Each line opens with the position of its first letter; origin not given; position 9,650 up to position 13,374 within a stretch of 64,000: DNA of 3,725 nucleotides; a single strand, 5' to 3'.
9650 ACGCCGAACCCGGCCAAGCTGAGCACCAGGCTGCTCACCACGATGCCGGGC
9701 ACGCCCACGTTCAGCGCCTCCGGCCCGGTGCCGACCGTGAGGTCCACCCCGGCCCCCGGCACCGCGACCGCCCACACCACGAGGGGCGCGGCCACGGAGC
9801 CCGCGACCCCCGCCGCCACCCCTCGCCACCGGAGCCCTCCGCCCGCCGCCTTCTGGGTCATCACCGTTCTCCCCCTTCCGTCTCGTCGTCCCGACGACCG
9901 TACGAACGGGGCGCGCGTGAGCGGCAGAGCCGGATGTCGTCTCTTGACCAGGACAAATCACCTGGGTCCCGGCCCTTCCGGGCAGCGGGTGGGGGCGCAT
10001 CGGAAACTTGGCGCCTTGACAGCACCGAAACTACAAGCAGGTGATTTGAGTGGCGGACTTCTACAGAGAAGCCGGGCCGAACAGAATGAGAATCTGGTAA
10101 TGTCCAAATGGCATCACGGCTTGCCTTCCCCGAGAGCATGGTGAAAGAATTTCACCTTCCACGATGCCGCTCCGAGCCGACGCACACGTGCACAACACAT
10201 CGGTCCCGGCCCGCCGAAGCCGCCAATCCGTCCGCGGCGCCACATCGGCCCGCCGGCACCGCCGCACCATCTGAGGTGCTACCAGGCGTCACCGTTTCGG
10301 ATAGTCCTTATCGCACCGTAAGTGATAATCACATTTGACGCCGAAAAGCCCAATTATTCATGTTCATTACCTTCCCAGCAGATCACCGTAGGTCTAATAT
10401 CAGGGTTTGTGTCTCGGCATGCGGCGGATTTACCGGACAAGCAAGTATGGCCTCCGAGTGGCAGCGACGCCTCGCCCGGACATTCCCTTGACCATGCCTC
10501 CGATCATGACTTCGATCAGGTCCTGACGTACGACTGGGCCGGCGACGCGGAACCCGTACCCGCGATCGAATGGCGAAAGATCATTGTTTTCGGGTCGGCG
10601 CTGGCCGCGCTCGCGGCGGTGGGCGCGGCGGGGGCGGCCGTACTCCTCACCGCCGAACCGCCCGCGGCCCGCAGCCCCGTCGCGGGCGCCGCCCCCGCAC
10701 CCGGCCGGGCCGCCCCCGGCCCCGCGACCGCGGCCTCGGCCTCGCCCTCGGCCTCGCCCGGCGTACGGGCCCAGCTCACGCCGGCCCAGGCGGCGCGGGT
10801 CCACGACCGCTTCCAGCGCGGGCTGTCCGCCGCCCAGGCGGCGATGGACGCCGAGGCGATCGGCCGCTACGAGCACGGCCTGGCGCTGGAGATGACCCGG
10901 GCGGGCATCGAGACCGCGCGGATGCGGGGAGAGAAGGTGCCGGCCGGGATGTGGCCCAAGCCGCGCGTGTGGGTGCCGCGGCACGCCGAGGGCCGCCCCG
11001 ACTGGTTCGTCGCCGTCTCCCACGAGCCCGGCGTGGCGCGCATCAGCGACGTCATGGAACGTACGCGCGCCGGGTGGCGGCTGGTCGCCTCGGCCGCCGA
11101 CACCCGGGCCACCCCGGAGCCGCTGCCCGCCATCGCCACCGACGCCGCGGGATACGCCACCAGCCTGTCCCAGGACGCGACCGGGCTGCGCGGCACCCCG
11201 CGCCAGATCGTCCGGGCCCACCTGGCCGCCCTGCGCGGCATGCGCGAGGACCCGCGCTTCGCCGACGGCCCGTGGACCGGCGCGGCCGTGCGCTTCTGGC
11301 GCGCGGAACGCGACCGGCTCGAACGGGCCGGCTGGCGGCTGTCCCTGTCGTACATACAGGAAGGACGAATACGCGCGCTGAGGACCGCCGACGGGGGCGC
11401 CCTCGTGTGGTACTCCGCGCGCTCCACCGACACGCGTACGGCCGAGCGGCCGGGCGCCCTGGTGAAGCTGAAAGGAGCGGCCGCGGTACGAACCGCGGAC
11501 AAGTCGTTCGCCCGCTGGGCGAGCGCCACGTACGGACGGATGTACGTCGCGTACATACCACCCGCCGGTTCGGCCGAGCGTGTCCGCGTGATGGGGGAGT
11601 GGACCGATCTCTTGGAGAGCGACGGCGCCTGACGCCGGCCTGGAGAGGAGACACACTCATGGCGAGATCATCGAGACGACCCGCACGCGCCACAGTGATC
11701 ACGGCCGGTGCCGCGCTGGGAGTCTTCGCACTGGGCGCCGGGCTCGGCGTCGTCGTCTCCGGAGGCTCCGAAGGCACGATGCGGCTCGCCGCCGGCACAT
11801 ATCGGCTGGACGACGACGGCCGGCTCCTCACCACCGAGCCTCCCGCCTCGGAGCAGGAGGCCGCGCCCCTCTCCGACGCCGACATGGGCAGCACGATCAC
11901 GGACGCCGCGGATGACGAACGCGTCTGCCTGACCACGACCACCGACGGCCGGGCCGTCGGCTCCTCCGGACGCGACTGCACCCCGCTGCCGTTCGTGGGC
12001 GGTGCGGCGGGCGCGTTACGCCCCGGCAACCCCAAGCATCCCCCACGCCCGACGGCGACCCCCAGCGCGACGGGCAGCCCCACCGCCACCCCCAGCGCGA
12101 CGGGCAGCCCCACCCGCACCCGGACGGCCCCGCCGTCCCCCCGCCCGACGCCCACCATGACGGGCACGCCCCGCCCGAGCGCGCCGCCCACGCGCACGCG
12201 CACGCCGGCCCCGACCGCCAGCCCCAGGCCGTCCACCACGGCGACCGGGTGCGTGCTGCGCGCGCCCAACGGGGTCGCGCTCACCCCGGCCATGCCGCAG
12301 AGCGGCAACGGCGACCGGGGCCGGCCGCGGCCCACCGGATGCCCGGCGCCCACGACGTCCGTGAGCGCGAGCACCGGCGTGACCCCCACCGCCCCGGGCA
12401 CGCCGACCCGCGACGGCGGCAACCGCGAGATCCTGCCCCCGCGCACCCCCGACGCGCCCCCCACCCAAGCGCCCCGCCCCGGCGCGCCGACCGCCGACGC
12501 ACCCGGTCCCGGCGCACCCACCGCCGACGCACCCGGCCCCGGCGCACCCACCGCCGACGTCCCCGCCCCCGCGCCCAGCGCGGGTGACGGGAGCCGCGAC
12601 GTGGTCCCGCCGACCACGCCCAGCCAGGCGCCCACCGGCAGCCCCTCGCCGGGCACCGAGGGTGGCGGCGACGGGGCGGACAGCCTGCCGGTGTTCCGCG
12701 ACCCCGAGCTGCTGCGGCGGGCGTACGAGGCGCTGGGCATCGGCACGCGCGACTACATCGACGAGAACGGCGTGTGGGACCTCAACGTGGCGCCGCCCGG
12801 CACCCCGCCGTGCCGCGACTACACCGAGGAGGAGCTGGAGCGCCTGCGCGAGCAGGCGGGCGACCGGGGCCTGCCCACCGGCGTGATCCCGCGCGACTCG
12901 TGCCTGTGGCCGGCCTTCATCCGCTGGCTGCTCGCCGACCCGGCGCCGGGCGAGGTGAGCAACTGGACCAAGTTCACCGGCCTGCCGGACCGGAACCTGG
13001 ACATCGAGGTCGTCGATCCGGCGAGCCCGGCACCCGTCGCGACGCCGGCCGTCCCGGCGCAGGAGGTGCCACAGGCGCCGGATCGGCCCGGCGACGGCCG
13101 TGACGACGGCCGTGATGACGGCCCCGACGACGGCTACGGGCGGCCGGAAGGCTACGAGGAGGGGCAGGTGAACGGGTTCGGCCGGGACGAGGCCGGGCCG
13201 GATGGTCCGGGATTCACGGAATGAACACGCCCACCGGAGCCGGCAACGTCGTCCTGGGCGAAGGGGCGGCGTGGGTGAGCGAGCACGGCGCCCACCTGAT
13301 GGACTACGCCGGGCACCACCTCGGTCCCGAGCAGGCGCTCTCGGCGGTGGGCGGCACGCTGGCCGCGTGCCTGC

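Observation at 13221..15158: Single protein combining a sigma-70 region-4-like HTH, an anti-sigma zf-HC2 motif (HxxxCxxC), a transmembrane helix and a large extracytoplasmic domain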

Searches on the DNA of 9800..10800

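Call 60: search_rna_families(source=window, start=9800, end=10800, threshold=evalue, max_evalue=1, show_alignments=2)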
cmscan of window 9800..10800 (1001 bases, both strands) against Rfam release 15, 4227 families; matches with E-value up to 1: 1.
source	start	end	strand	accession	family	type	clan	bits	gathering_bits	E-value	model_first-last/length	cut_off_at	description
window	9856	10040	+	RF02042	HOTTIP_3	Gene; lncRNA;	-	12.8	50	0.13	189-353/353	no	HOXA transcript at the distal tip, conserved region 3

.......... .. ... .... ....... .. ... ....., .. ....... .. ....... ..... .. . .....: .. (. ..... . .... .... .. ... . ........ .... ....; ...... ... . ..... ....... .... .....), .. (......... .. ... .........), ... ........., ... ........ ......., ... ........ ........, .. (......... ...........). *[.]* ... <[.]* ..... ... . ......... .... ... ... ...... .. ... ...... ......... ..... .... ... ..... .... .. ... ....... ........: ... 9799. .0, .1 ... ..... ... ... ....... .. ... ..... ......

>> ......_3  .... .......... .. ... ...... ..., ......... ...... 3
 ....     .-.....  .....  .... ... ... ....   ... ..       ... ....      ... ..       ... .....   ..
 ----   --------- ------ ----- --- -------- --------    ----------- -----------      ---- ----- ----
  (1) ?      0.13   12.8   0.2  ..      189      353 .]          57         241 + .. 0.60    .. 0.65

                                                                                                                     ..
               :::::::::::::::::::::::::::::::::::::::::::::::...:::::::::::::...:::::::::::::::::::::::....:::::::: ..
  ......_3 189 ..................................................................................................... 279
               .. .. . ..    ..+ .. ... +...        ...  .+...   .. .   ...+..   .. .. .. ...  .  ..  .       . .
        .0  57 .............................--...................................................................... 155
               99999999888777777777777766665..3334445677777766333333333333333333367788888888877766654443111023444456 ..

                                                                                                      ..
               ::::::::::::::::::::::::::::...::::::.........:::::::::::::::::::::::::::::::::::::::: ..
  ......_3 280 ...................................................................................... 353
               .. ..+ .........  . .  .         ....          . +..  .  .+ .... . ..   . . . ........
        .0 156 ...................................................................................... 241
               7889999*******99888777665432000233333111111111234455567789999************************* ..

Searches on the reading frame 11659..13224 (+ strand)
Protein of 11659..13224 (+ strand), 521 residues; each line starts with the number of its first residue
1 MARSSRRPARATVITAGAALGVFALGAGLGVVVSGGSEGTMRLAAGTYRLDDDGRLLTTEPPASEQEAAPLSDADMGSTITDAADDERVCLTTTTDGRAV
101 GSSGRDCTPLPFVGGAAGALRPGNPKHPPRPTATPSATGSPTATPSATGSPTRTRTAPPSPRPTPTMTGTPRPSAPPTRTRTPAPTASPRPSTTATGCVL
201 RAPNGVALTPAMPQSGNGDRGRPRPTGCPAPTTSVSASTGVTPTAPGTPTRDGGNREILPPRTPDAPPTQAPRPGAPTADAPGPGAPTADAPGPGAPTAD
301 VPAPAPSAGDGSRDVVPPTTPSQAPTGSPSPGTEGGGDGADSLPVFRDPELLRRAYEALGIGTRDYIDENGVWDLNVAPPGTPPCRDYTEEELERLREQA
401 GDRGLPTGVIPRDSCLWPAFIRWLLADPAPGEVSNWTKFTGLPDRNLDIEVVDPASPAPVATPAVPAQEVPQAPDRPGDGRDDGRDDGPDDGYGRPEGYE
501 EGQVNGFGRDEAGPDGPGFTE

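Call 10: search_protein_families(library=pfam, proteins=[window:11659-13224:+], max_evalue=0.01)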
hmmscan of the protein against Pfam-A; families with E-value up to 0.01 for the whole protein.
window:11659-13224:+ (521 aa): 0 families

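Call 39: search_protein_families(library=ncbifam, proteins=[window:11659-13224:+], max_evalue=0.01)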
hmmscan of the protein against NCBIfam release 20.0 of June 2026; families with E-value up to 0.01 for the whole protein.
window:11659-13224:+ (521 aa): 0 families

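Call 80: search_solved_structures(query=window:11659-13224:+, max_evalue=1)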
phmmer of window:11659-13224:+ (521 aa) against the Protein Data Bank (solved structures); distinct sequences matched with E-value up to 1: 0.
